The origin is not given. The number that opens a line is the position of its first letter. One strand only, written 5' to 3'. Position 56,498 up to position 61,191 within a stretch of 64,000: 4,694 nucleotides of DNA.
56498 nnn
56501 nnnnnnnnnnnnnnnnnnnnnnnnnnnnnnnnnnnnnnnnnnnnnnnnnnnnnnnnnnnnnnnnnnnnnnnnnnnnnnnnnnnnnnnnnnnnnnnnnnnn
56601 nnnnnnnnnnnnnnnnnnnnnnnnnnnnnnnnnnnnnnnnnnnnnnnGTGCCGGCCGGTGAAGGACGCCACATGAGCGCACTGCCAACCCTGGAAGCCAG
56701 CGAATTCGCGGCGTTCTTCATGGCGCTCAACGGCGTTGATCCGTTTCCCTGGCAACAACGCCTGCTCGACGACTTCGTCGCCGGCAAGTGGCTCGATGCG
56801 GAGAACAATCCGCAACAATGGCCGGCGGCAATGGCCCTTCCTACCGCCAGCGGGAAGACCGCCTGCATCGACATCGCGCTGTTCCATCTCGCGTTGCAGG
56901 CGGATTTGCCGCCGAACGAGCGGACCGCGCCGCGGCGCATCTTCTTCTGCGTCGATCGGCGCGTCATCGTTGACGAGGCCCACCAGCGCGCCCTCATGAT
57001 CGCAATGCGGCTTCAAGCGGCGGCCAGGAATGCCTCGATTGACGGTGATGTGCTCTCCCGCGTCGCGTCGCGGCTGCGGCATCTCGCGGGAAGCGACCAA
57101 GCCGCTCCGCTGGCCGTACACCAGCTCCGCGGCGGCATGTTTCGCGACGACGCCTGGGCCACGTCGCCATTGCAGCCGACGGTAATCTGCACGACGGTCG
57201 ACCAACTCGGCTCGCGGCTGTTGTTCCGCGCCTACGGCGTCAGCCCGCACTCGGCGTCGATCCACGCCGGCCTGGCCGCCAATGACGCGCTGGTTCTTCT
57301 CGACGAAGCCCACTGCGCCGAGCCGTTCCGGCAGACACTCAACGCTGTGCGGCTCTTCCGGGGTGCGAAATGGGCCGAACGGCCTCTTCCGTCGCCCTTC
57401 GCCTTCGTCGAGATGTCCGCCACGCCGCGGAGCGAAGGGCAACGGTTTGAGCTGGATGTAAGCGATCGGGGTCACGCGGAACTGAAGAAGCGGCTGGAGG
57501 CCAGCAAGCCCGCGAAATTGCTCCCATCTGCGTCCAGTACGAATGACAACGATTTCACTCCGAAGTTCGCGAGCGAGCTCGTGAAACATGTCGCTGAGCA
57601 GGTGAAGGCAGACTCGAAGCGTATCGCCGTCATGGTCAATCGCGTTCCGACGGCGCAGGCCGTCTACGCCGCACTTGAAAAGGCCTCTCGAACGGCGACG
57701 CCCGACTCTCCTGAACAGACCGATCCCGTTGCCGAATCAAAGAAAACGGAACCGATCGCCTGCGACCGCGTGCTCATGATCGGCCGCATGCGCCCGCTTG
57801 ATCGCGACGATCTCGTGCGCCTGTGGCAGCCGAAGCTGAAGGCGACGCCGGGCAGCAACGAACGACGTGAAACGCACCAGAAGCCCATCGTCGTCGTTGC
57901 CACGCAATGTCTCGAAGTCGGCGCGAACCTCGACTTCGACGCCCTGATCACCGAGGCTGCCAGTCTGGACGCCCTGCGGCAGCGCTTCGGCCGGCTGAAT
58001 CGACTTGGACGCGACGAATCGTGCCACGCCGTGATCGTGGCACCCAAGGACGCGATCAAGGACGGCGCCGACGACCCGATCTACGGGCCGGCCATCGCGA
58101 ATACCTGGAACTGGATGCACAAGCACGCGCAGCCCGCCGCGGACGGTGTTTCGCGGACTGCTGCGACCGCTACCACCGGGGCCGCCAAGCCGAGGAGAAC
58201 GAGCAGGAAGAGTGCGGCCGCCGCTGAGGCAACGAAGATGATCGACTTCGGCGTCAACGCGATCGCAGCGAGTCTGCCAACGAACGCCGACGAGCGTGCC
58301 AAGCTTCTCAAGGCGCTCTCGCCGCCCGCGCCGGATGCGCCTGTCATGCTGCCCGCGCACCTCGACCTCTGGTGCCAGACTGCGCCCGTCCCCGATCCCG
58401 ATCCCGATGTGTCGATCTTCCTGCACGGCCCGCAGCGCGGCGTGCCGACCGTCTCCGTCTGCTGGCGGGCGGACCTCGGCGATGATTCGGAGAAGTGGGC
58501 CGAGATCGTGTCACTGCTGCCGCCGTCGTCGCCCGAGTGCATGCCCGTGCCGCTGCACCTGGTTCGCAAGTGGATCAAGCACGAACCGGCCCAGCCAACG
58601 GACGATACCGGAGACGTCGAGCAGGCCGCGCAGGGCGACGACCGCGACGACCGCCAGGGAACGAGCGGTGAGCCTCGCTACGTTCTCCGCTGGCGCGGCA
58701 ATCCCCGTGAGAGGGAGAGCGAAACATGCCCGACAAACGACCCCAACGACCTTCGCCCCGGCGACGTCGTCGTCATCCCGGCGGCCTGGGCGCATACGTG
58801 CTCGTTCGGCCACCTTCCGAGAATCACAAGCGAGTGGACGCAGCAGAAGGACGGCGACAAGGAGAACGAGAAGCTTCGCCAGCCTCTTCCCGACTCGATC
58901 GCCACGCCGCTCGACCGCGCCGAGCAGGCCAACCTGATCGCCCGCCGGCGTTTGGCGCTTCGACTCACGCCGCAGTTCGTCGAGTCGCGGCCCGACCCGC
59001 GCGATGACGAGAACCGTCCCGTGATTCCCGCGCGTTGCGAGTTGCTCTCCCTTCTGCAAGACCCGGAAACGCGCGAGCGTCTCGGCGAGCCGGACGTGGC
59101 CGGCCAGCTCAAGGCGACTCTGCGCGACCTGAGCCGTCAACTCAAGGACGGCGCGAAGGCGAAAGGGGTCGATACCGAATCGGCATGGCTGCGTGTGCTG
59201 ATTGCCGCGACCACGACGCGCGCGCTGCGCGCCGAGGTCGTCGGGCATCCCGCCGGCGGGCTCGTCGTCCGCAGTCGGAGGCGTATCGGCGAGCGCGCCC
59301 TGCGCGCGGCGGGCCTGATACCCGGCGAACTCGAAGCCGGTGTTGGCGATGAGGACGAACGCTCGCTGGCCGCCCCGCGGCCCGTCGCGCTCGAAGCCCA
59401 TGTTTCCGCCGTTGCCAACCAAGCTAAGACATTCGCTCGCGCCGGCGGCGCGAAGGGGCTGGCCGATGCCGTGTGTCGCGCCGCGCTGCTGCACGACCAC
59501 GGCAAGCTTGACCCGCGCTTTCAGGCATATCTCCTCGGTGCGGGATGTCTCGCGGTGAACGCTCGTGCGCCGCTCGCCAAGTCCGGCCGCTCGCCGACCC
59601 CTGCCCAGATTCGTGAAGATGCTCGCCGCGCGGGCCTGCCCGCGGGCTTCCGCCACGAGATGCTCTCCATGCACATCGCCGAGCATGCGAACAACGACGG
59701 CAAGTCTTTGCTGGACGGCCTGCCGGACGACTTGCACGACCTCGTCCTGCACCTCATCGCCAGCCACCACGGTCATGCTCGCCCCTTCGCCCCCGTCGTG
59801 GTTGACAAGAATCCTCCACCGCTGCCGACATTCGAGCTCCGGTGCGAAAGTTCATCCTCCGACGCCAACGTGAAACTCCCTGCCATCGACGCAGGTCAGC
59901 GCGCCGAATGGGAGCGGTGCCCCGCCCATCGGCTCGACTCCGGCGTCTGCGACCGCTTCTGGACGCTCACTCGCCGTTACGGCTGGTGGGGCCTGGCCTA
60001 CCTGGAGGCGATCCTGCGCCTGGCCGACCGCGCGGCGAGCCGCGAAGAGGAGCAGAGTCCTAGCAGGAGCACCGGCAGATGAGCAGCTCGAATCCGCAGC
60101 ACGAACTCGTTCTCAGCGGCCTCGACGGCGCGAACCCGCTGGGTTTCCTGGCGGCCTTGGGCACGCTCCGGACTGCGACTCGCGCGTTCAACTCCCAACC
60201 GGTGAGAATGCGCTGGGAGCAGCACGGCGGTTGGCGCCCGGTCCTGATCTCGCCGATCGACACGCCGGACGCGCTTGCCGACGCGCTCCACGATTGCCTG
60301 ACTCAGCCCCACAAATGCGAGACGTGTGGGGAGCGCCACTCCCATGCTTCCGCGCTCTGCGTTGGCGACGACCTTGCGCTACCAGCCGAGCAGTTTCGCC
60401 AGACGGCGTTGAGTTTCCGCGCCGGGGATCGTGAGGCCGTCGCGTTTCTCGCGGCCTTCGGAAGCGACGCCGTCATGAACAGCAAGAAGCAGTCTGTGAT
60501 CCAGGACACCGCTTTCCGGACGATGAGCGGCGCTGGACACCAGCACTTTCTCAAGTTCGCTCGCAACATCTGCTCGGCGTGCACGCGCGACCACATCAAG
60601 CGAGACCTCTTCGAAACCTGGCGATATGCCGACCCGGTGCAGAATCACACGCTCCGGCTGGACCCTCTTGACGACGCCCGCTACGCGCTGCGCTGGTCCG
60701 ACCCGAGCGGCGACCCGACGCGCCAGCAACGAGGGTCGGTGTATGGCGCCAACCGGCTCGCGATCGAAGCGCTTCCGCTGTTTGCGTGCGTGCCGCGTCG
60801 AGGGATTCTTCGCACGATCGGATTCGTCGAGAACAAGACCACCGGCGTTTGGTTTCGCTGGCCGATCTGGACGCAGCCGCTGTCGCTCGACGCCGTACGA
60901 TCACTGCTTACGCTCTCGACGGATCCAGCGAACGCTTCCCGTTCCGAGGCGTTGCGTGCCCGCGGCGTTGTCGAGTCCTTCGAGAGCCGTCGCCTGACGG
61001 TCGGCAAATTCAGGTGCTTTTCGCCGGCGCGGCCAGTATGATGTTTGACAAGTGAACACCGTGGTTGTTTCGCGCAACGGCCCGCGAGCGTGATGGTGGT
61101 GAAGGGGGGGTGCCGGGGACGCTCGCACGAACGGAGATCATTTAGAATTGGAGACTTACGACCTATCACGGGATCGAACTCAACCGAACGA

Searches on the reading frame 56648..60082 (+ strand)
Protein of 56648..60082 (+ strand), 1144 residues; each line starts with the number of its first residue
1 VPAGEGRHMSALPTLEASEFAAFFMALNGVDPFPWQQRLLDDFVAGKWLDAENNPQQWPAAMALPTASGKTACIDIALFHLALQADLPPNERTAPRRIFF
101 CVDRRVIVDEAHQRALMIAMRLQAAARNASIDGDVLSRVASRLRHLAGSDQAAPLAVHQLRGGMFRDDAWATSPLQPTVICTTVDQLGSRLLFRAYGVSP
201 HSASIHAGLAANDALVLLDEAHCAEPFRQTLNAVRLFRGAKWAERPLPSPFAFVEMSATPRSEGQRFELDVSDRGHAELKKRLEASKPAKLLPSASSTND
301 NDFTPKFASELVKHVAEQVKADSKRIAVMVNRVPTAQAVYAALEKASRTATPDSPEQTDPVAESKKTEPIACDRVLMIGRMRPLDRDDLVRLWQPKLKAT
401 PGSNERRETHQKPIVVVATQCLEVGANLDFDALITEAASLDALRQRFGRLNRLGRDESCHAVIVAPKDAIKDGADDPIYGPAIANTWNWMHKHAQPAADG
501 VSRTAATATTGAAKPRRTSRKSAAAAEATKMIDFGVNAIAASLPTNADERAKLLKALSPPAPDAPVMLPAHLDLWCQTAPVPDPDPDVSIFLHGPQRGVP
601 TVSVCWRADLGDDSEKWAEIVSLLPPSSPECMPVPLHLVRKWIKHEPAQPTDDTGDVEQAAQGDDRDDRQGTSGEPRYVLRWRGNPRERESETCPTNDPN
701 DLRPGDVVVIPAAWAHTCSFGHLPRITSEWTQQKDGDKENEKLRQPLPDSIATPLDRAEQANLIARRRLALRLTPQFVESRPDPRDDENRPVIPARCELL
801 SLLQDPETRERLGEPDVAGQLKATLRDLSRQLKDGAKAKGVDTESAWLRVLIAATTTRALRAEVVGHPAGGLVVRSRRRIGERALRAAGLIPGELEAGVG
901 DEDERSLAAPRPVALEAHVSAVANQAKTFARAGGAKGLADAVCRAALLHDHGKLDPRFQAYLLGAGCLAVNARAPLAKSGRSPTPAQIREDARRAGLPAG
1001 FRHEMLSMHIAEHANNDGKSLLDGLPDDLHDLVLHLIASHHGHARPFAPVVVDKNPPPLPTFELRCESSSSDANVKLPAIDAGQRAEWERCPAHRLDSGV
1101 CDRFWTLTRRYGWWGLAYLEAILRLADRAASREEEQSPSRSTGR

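Call 5: search_protein_families(library=pfam, proteins=[window:56648-60082:+], max_evalue=0.01)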
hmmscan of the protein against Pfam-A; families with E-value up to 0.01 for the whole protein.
window:56648-60082:+ (1144 aa): 2 families
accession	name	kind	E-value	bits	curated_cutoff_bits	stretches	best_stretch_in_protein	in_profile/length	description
PF22590.2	Cas3-like_C_2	-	8.7e-17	61.8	27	1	324-453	3-104/106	CRISPR-associated nuclease/helicase Cas3, C-terminal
PF18019.7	Cas3_HD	-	6e-06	26.9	23.1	1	932-1043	47-131/207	Cas3, HD domain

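Call 6: search_protein_families(library=ncbifam, proteins=[window:56648-60082:+], max_evalue=0.1)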
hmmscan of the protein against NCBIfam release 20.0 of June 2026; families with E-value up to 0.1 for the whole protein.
window:56648-60082:+ (1144 aa): 8 families
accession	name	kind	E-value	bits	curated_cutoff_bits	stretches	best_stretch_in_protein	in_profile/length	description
TIGR02621.3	cas3_GSU0051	exception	1.9e-215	718.4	400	1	19-1132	1-854/854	type I-G CRISPR-associated helicase/endonuclease Cas3g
TIGR01587.1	cas3_core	equivalog_domain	9.6e-18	64.4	102.45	1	210-464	122-331/358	CRISPR-associated helicase Cas3'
TIGR01596.1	cas3_HD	equivalog_domain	1.1e-13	51.6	43.45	1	915-1049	1-103/178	CRISPR-associated endonuclease Cas3''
NF007248.0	PRK09694.1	equivalog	2.3e-08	32.5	569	1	414-457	623-666/878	CRISPR-associated helicase/endonuclease Cas3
TIGR03158.1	cas3_cyano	exception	0.00031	20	69.1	1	405-450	311-356/357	type I-D CRISPR-associated helicase Cas3'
TIGR02562.1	cas3_yersinia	equivalog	0.0022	15.9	565.95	1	407-466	833-892/1110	type I-F CRISPR-associated helicase Cas3f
NF041062.1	DpdE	equivalog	0.0093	13.9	500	0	409-468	592-657/1048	protein DpdE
TIGR00277.1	HDIG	domain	0.083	12.8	27.6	0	917-954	7-42/84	HDIG domain-containing metalloprotein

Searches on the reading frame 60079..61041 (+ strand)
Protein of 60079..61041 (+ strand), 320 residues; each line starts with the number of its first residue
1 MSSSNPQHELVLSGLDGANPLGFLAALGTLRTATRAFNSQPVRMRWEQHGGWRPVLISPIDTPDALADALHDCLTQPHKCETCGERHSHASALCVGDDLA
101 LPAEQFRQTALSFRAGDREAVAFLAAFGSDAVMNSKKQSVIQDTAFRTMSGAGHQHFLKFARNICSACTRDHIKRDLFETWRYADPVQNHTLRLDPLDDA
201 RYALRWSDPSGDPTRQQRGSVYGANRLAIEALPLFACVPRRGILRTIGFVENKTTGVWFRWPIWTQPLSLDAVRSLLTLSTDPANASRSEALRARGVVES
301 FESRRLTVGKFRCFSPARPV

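Call 5: search_protein_families(library=pfam, proteins=[window:60079-61041:+], max_evalue=0.01)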
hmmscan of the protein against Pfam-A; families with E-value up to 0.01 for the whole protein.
window:60079-61041:+ (320 aa): 0 families

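Call 6: search_protein_families(library=ncbifam, proteins=[window:60079-61041:+], max_evalue=0.1)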
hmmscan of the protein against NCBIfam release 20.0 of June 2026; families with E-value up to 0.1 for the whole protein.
window:60079-61041:+ (320 aa): 1 family
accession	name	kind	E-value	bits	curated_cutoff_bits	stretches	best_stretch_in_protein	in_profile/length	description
NF049934.1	adjac_Cas3_IG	equivalog_domain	6.9e-78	262.3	65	1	12-318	1-299/299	type I-G CRISPR-associated protein, Cas3-extension family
